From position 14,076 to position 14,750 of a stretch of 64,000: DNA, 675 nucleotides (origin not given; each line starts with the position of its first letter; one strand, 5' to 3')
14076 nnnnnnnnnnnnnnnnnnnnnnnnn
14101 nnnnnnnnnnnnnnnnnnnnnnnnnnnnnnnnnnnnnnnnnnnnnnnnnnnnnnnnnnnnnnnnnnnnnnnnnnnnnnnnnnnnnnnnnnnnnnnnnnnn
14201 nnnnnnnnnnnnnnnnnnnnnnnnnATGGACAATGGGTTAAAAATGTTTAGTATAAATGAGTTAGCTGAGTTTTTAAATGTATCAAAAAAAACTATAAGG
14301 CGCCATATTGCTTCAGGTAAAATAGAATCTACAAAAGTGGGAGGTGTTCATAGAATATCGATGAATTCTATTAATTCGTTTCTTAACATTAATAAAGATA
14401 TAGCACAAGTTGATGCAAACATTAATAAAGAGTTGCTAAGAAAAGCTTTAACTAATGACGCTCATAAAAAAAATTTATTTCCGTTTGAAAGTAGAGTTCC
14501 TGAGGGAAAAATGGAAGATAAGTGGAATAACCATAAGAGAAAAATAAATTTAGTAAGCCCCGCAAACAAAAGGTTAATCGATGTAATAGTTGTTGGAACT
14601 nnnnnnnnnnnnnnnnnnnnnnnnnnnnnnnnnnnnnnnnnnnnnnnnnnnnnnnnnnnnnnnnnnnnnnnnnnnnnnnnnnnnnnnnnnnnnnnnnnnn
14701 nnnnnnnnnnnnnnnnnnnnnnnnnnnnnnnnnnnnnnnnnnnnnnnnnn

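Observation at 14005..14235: GACA boxes at exact 10-bp (helical) phasing overlapping the promoter of the HTH-sdhA ORF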

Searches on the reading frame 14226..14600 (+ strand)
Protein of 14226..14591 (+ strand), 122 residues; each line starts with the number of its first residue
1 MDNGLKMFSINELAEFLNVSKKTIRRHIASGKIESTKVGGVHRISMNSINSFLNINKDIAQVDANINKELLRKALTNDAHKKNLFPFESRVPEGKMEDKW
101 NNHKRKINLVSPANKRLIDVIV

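Call 9: find_homologous_proteins(query=window:14226-14591:+, max_evalue=0.001)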
Query seq(122 aa) (122 aa): 30 proteins with E <= 0.001 among 36 candidates.
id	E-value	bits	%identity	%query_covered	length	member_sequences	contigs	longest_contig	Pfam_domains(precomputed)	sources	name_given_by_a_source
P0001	6.6e-54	199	86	89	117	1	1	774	PF12728.14,PF08279.19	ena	-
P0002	7.5e-33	131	61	100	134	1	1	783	PF12728.14,PF08279.19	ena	-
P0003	2.0e-25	107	52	100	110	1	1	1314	PF12728.14,PF08279.19,PF08220.19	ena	-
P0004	1.6e-23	101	52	100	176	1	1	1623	PF12728.14,PF00890.31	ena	-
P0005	1.6e-21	95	47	94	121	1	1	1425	PF12728.14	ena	-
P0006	1.9e-11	62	87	31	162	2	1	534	PF00890.31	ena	-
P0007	1.2e-8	53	78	30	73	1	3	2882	-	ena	-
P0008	1.8e-8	53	78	30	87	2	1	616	PF00890.31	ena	-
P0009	2.0e-8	52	80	29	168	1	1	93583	PF00890.31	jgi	jgi:hypothetical protein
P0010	3.2e-8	52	78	30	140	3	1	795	PF00890.31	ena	-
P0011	4.8e-8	51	78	30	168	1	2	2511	PF00890.31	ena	-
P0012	2.7e-7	49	72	30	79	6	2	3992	-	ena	-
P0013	3.2e-7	49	72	30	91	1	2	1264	PF00890.31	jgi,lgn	jgi:succinate dehydrogenase / fumarate reductase flavoprotein subunit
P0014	3.2e-7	49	72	30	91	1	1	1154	PF00890.31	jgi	-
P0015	3.8e-7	48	72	30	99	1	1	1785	PF00890.31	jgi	jgi:succinate dehydrogenase / fumarate reductase flavoprotein subunit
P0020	4.9e-7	48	72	30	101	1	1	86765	PF00890.31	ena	-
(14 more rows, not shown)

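Call 12: find_encoding_contigs(protein=P0001, flank=5000)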
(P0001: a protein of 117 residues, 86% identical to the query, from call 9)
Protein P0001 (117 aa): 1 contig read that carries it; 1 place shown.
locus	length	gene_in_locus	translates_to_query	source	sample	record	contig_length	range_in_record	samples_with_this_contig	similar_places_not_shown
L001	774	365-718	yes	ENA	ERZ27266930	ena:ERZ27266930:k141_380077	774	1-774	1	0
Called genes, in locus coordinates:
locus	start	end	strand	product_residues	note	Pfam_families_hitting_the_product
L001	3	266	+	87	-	?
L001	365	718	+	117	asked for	PF08279:HTH_11 (weak), PF12728:HTH_17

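Call 13: find_encoding_contigs(protein=P0002, flank=5000)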
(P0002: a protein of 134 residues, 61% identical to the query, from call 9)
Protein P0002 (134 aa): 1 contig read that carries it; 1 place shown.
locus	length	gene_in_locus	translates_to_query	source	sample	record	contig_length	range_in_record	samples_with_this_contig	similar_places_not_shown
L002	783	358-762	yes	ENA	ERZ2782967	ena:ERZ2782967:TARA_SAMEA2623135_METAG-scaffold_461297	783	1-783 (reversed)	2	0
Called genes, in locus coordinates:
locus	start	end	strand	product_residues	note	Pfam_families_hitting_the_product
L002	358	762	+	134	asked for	PF08279:HTH_11 (faint), PF12728:HTH_17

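Call 14: find_encoding_contigs(protein=P0003, flank=5000)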
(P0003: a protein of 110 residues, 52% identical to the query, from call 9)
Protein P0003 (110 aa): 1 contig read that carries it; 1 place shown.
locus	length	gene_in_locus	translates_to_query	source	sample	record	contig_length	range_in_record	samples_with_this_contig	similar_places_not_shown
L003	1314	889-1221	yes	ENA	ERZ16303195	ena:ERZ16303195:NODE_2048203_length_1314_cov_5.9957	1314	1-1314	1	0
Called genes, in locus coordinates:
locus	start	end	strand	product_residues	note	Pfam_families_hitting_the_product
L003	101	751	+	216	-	PF01127:Sdh_cyt (faint)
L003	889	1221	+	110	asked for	PF08220:HTH_DeoR (weak), PF08279:HTH_11 (weak), PF12728:HTH_17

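Call 15: find_encoding_contigs(protein=P0004, flank=5000)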
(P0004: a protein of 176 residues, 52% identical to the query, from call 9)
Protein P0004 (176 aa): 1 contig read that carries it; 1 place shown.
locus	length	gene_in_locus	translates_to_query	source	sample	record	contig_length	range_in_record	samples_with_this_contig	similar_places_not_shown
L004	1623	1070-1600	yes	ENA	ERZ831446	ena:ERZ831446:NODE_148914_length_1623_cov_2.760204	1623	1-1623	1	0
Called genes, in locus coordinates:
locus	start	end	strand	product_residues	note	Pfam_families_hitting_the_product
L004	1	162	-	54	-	?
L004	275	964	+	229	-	-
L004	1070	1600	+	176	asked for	PF12728:HTH_17, PF00890:FAD_binding_2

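Call 16: find_encoding_contigs(protein=P0005, flank=5000)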
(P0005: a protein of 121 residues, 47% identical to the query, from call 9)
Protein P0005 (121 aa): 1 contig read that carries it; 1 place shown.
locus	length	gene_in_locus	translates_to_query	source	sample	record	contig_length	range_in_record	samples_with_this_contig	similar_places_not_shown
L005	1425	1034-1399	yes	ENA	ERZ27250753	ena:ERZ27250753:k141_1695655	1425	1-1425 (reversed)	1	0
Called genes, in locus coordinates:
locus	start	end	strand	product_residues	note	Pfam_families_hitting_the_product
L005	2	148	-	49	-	?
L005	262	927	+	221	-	PF01127:Sdh_cyt (faint)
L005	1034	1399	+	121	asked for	PF12728:HTH_17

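Call 25: find_related_loci(query=A1, collection=genome_contigs, flank=3000)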
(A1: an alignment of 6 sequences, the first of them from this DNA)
Query A1 (100 aa) in genome_contigs; peptide patterns used: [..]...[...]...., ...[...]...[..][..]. (x = any residue, [..] = any of these).
120 stretches matched a pattern; 35 encode a relative of the query (tblastn E <= 1e-3); 35 distinct loci.
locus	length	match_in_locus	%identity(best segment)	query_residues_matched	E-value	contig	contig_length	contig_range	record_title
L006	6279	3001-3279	55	1-100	6e-31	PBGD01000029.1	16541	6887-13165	MAG: Flavobacteriales bacterium isolate SP3073 MHASMcontig_3061298, whole genome shotgun sequence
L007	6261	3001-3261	45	1-100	4e-24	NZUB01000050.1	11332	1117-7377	MAG: Flavobacteriales bacterium isolate NAT99 39983, whole genome shotgun sequence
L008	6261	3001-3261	50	1-100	3e-23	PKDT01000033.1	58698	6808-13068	MAG: Flavobacteriales bacterium isolate Bacter9 c_000000000193, whole genome shotgun sequence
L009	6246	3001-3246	46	1-100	1e-22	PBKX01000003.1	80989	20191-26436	MAG: Flavobacteriales bacterium isolate SP256 65036, whole genome shotgun sequence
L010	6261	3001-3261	45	1-100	2e-23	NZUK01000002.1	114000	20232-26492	MAG: Flavobacteriales bacterium isolate NAT88 MHASMcontig_562776, whole genome shotgun sequence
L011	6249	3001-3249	46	1-100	3e-21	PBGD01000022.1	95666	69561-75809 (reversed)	MAG: Flavobacteriales bacterium isolate SP3073 MHASMcontig_3025400, whole genome shotgun sequence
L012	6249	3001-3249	42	1-100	2e-18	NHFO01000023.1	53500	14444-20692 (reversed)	MAG: Flavobacteriales bacterium TMED113 26631, whole genome shotgun sequence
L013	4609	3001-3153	55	7-57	2e-16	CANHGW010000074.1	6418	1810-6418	MAG: Bacteroidetes bacterium isolate RE-26jul17-130 genome assembly, contig: RE-26jul17-C24551, whole genome shotgun seq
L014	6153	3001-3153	55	6-56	1e-15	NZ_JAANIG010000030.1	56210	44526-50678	Perlabentimonas gracilis strain M08_MB NODE_30_length_56210_cov_19.416300, whole genome shotgun sequence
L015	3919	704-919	43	6-74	4e-15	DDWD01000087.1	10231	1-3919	MAG TPA_asm: Bacteroidales bacterium UBA2295 UBA2295_contig_59948, whole genome shotgun sequence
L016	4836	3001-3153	53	6-56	2e-14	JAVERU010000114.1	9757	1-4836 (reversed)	MAG: Tenuifilaceae bacterium isolate BF1_30 scaffold_10225_c1_biofilm_2017, whole genome shotgun sequence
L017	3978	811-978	48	6-61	1e-14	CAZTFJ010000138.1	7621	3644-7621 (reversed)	MAG TPA_asm: uncultured Rikenellaceae bacterium isolate binchicken_co42_426 genome assembly, contig: NODE_17416_length_7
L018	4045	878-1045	50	1-56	2e-14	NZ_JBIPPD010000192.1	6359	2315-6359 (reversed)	MAG: Flavobacterium sp. isolate ME2015-06-19_3300044640_group6_bin18 Rohwer_bin894_scaffold_14175_c1, whole genome shotg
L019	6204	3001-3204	44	7-76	5e-14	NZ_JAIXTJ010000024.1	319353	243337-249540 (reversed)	MAG: Flavobacterium sp. isolate C8_MAG_00036 pond_C8_MAG_00036_000000000002, whole genome shotgun sequence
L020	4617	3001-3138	43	8-53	7e-8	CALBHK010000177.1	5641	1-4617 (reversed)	MAG TPA_asm: uncultured Chlamydiae bacterium isolate SRR6231132_bin.17_CONCOCT_v1.1_MAG genome assembly, contig: ERZ6502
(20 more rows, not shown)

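Call 30: search_protein_families(library=pfam, proteins=[L014:2992-4269:+, L014:2245-2943:+, L018:845-2176:+, L018:164-832:+])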
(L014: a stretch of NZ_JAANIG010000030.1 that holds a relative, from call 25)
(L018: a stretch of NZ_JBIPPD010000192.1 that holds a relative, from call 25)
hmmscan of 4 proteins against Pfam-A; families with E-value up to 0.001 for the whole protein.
L014:2992-4269:+ (425 aa): 2 families
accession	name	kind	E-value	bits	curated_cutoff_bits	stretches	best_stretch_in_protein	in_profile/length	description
PF00145.23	DNA_methylase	-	1.8e-67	228.5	22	1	107-419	2-323/324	C-5 cytosine-specific DNA methylase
PF12728.13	HTH_17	-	3.8e-13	49.9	27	1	8-52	4-48/51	Helix-turn-helix domain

L014:2245-2943:+ (232 aa): 0 families

L018:845-2176:+ (443 aa): 4 families
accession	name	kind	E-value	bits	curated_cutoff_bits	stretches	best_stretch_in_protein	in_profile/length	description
PF00145.23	DNA_methylase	-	7e-71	239.7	22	1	126-438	2-323/324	C-5 cytosine-specific DNA methylase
PF12728.13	HTH_17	-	6.3e-11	42.8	27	1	18-67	1-50/51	Helix-turn-helix domain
PF07453.19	NUMOD1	-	1.2e-05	25.9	22.8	1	7-39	6-37/37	NUMOD1 domain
PF08279.18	HTH_11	-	0.00017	21.8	25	1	15-40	12-37/55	HTH domain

L018:164-832:+ (222 aa): 0 families

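Call 41: find_related_loci(query=A1, collection=metagenome_contigs, flank=2500)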
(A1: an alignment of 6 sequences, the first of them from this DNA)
Query A1 (100 aa) in metagenome_contigs; peptide patterns used: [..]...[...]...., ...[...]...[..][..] (x = any residue, [..] = any of these).
265 stretches matched a pattern; 93 encode a relative of the query (tblastn E <= 1e-3); the best 80 are kept; 80 distinct loci.
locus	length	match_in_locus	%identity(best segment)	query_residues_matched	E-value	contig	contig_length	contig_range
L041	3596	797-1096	80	1-100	8e-53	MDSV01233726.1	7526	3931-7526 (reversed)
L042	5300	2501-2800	60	1-100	3e-37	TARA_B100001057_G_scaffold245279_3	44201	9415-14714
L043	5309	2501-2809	64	1-100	2e-37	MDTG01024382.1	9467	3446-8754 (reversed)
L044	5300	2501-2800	58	1-100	5e-37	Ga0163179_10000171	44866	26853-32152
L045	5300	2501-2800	59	1-100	1e-36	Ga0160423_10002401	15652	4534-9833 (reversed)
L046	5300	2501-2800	57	1-100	1e-35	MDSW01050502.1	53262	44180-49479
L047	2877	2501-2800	59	1-100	1e-35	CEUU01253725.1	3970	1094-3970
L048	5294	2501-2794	61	1-100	3e-33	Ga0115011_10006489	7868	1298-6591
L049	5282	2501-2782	56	7-100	5e-32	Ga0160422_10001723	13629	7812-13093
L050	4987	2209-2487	55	1-100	9e-31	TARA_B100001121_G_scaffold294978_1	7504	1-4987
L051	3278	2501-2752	56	1-100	2e-28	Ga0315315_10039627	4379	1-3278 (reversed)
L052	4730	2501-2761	45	1-100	6e-24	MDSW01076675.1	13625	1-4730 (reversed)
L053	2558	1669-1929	45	1-100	6e-24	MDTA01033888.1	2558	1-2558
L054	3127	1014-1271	49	1-100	9e-24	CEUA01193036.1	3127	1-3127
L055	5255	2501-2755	46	1-100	1e-23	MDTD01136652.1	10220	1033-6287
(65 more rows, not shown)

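Call 43: predict_structure(alignment_id=A2)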
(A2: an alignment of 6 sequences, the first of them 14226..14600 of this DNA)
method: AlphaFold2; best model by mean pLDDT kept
length: 125 residues; sequences in the alignment: 6
mean_pLDDT: 67.9   pTM: 0.39
mean pLDDT of the five models: 67.9, 66.0, 61.2, 60.3, 59.8
residues with pLDDT >= 90: 9; 70-90: 46; 50-70: 50; < 50: 20
segments of 3 or more residues with pLDDT < 50: 61-63, 115-121, 123-125
pLDDT, mean of each block of 10 residues (from residue 1): 67 89 90 86 84 62 56 57 57 70 60 48 44
secondary structure, 60 per line:
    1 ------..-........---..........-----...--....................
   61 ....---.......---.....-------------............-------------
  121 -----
elements in order: H10-17 H21-30 E36-38 E41-45 H46-64 H68-74 H78-82 H96-107

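Call 46: fold_search(model_id=the predicted structure, library=pdb)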
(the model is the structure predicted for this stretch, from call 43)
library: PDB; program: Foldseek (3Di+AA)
matches with E <= 10: 855; with E <= 0.001: 0
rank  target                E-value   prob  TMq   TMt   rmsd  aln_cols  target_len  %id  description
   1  4j2n_C                6.9e-03  1.00  0.36  0.77   1.0        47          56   34  Crystal Structure of mycobacteriophage Pukovnik Xis (released 2013-10-23)
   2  4j2n_A                8.5e-03  1.00  0.35  0.78   1.1        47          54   34  Crystal Structure of mycobacteriophage Pukovnik Xis (released 2013-10-23)
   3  6ama_B                1.8e-02  1.00  0.35  0.71   2.0        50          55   26  Structure of S. coelicolor/S. venezuelae BldC-smeA-ssfA complex to 3.09 Angstrom (released 2018-03-28)
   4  6ama_P                2.2e-02  1.00  0.35  0.71   1.9        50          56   26  Structure of S. coelicolor/S. venezuelae BldC-smeA-ssfA complex to 3.09 Angstrom (released 2018-03-28)
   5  2zhh                  2.3e-02  0.94  0.36  0.38  14.7       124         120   17  Crystal structure of SoxR (released 2008-03-25)
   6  6ama_H                2.5e-02  1.00  0.30  0.63   1.9        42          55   28  Structure of S. coelicolor/S. venezuelae BldC-smeA-ssfA complex to 3.09 Angstrom (released 2018-03-28)
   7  5d8c_B                3.5e-02  0.97  0.39  0.38  15.0       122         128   12  Crystal structure of HiNmlR, a MerR family regulator lacking the sensor domain, bound to promoter DNA (released 2016-06-29)
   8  3q1m_A                3.7e-02  0.90  0.36  0.18  14.9       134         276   14  Crystal Structure of BmrR Dimer bound to DNA and the ligand 4-amino-quinaldine (released 2011-06-15)
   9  2d1h_A                4.0e-02  0.80  0.24  0.28   6.9        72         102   26  Crystal structure of ST1889 protein from thermoacidophilic archaeon Sulfolobus tokodaii (released 2006-09-05)
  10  6amk_B                4.3e-02  1.00  0.36  0.79   1.7        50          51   24  Structure of Streptomyces venezuelae BldC-whiI opt complex (released 2018-03-28)
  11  5xbt_A                4.6e-02  0.91  0.34  0.17  16.0       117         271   16  The structure of BrlR bound to c-di-GMP (released 2018-05-02)
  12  8csh_A                4.9e-02  1.00  0.32  0.66   3.9        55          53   31  Structure of the DNA binding domain of pSK1 Par partition protein bound to centromere DNA (released 2022-08-10)
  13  2zhg_A                5.2e-02  0.87  0.36  0.37  15.2       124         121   16  Crystal structure of SoxR in complex with DNA (released 2008-03-25)
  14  6ama_Y                5.6e-02  1.00  0.36  0.72   2.2        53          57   24  Structure of S. coelicolor/S. venezuelae BldC-smeA-ssfA complex to 3.09 Angstrom (released 2018-03-28)
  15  5i44_A                5.6e-02  1.00  0.37  0.64   2.7        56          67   20  Structure of RacA-DNA complex; P21 form (released 2016-05-04)
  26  6ama_A                8.4e-02  1.00  0.35  0.74   1.9        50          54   26  Structure of S. coelicolor/S. venezuelae BldC-smeA-ssfA complex to 3.09 Angstrom (released 2018-03-28)
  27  6amk_A                9.0e-02  1.00  0.29  0.64   1.8        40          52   30  Structure of Streptomyces venezuelae BldC-whiI opt complex (released 2018-03-28)
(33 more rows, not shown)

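Call 48: find_encoding_contigs(protein=P0009, flank=1500, max_places=2)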
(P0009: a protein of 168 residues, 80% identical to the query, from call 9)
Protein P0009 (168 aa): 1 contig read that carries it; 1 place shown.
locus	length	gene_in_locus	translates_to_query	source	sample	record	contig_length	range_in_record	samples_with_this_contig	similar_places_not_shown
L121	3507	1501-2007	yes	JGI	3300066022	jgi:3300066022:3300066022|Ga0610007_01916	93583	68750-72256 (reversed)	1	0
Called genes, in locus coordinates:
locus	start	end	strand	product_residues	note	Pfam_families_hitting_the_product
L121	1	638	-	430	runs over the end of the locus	PF05195:AMP_N, PF00557:Peptidase_M24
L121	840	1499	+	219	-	PF01127:Sdh_cyt (faint)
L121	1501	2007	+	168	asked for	PF00890:FAD_binding_2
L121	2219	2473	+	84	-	-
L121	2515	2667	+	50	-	-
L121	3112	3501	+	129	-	PF02910:Succ_DH_flav_C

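Call 49: find_encoding_contigs(protein=P0020, flank=1500, max_places=2)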
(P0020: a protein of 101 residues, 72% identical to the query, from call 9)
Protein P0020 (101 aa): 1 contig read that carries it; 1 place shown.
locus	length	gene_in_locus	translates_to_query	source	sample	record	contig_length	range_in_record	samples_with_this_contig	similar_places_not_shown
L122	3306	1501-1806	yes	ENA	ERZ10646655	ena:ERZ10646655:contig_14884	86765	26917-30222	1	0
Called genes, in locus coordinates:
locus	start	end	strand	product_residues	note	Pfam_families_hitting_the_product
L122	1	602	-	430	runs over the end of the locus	PF05195:AMP_N, PF00557:Peptidase_M24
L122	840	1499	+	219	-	PF01127:Sdh_cyt (faint)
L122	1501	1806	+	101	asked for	PF00890:FAD_binding_2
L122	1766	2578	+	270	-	PF00890:FAD_binding_2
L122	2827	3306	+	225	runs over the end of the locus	PF02910:Succ_DH_flav_C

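Call 67: search_protein_families(library=ncbifam, proteins=[L014:2245-2943:+, L014:2992-4269:+], max_evalue=0.01)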
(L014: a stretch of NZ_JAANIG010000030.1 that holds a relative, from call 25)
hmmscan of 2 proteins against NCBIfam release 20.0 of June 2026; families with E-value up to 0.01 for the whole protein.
L014:2245-2943:+ (232 aa): 0 families

L014:2992-4269:+ (425 aa): 5 families
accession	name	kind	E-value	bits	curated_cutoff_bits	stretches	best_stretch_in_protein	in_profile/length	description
TIGR00675.1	dcm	superfamily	6.6e-60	203.5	100.65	1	108-417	1-328/329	DNA (cytosine-5-)-methyltransferase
NF007772.0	PRK10458.1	subfamily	1.5e-16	60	710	1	103-277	86-287/472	DNA cytosine methylase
TIGR01764.1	excise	domain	4.9e-11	42.8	28.8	1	7-51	3-47/49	excisionase family DNA-binding protein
NF040990.2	MamR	equivalog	0.0025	18.1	100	1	3-52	41-90/91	magnetosome protein MamR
NF033787.1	HTH_BldC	subfamily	0.0052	16.6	77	0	10-36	7-33/49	BldC family transcriptional regulator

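Call 74: find_encoding_contigs(protein=P0006, flank=1000, max_places=3)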
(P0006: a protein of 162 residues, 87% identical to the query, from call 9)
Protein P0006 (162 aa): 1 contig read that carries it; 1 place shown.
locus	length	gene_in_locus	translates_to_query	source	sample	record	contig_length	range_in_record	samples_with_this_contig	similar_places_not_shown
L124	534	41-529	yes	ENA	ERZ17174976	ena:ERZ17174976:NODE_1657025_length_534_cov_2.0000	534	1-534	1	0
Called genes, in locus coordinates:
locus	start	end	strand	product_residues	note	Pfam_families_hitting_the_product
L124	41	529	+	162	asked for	PF00890:FAD_binding_2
